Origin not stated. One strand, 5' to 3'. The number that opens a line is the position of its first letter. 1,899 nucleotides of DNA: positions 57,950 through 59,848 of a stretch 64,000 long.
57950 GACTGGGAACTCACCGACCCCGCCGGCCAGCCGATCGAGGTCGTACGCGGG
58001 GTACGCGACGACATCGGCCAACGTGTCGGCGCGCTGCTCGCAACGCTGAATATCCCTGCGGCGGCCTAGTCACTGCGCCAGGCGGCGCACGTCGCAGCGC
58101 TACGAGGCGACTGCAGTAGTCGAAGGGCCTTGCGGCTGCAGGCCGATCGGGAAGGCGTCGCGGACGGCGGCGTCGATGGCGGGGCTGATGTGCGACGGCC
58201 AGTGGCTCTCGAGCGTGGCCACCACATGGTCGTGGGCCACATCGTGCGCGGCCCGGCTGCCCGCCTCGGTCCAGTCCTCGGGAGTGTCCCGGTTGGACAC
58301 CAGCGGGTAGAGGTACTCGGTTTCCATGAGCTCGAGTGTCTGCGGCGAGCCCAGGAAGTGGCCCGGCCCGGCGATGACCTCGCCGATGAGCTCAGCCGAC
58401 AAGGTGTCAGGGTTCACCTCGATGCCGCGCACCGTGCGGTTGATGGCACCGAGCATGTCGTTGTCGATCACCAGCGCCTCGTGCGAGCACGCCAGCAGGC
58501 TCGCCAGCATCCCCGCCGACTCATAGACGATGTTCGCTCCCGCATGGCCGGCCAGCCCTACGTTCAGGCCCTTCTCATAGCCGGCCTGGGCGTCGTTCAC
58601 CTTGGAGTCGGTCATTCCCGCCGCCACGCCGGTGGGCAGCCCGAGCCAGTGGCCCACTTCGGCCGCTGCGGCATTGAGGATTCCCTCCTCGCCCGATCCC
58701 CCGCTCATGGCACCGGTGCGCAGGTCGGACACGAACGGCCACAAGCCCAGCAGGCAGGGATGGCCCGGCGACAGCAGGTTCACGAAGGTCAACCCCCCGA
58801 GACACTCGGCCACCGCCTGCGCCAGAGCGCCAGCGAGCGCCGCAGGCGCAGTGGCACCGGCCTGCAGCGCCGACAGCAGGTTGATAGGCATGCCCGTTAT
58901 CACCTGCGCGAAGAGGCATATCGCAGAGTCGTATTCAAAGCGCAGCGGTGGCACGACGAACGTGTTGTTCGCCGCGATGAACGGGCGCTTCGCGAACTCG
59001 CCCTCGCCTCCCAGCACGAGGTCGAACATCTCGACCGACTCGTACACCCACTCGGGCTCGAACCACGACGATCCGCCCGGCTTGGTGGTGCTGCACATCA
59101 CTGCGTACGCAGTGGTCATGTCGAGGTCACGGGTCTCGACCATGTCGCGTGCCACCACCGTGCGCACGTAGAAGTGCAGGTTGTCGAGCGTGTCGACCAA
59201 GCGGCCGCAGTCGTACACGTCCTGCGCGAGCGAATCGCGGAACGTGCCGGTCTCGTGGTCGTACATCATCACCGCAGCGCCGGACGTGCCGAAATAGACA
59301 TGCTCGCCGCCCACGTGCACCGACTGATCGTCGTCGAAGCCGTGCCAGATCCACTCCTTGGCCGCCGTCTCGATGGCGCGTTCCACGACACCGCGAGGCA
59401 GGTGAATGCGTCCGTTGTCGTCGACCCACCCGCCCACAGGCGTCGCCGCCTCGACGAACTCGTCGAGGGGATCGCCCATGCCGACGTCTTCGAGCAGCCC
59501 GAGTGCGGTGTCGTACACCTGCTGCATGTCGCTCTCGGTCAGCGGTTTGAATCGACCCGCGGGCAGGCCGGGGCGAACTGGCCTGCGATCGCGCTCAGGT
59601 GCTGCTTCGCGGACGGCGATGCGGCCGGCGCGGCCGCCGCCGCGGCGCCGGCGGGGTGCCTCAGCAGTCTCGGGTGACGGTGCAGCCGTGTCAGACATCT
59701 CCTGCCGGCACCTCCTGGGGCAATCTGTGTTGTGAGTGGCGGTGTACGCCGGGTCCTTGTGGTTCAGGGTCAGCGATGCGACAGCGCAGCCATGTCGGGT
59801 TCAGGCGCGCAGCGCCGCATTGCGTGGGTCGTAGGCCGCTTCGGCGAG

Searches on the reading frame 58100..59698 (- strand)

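Call 99: search_protein_families(library=pfam, proteins=[window:58100-59698:-], max_evalue=0.00001)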
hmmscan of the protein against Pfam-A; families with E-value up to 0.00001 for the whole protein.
window:58100-59698:- (532 aa): 1 family
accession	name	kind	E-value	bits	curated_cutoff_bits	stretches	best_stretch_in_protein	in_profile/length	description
PF06253.16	MTTB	-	3.7e-99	332.5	25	1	19-514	1-490/500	Trimethylamine methyltransferase (MTTB)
